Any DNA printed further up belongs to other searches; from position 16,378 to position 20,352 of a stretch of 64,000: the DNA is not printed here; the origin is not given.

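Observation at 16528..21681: Adjacent secreted paralogues: same N- and C-terminal domains, coiled-coil spacers of very different length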

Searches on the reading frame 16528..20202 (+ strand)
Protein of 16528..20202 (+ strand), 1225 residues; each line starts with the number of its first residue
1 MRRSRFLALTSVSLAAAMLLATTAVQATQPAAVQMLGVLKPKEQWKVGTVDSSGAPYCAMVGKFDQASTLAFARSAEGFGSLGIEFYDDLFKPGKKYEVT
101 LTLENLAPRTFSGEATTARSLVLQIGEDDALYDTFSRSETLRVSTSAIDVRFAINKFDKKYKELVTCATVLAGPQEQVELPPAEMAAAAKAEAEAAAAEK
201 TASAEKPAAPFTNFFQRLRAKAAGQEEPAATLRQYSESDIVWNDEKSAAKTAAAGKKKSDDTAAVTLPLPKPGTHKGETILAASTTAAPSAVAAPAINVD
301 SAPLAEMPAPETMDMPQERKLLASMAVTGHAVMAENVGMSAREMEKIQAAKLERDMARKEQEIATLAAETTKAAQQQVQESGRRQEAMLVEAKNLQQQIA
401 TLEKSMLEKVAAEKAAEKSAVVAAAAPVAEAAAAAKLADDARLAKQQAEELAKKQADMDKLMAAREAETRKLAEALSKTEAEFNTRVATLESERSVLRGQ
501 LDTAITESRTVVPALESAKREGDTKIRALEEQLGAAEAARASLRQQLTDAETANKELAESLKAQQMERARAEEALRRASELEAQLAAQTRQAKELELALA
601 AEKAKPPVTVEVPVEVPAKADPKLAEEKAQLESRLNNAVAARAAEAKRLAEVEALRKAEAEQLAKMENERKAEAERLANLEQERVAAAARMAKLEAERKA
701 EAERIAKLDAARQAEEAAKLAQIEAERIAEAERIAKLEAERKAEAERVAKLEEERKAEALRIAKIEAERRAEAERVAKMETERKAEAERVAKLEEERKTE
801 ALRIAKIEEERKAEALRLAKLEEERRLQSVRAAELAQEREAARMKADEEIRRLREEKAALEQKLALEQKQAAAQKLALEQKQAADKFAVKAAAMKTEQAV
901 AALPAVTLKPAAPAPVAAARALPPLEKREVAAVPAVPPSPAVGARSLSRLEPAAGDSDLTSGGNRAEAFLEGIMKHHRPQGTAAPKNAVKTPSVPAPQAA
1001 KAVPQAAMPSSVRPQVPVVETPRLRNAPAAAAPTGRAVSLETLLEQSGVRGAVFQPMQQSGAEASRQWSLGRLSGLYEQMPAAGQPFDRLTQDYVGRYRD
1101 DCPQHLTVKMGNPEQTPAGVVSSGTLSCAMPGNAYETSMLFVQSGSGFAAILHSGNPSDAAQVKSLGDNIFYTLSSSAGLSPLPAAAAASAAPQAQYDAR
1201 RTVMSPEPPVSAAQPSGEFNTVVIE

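Call 3: search_protein_families(library=pfam, proteins=[window:16528-20202:+], max_evalue=1)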
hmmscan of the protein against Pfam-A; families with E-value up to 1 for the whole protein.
window:16528-20202:+ (1225 aa): 0 families

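Call 6: search_protein_families(library=ncbifam, proteins=[window:16528-20202:+], max_evalue=1)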
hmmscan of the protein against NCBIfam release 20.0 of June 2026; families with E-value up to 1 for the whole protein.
window:16528-20202:+ (1225 aa): 1 family
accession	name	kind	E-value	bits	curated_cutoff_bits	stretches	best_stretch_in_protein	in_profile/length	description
TIGR02168.1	SMC_prok_B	equivalog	0.00057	17.7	567.35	2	326-595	649-911/1181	chromosome segregation protein SMC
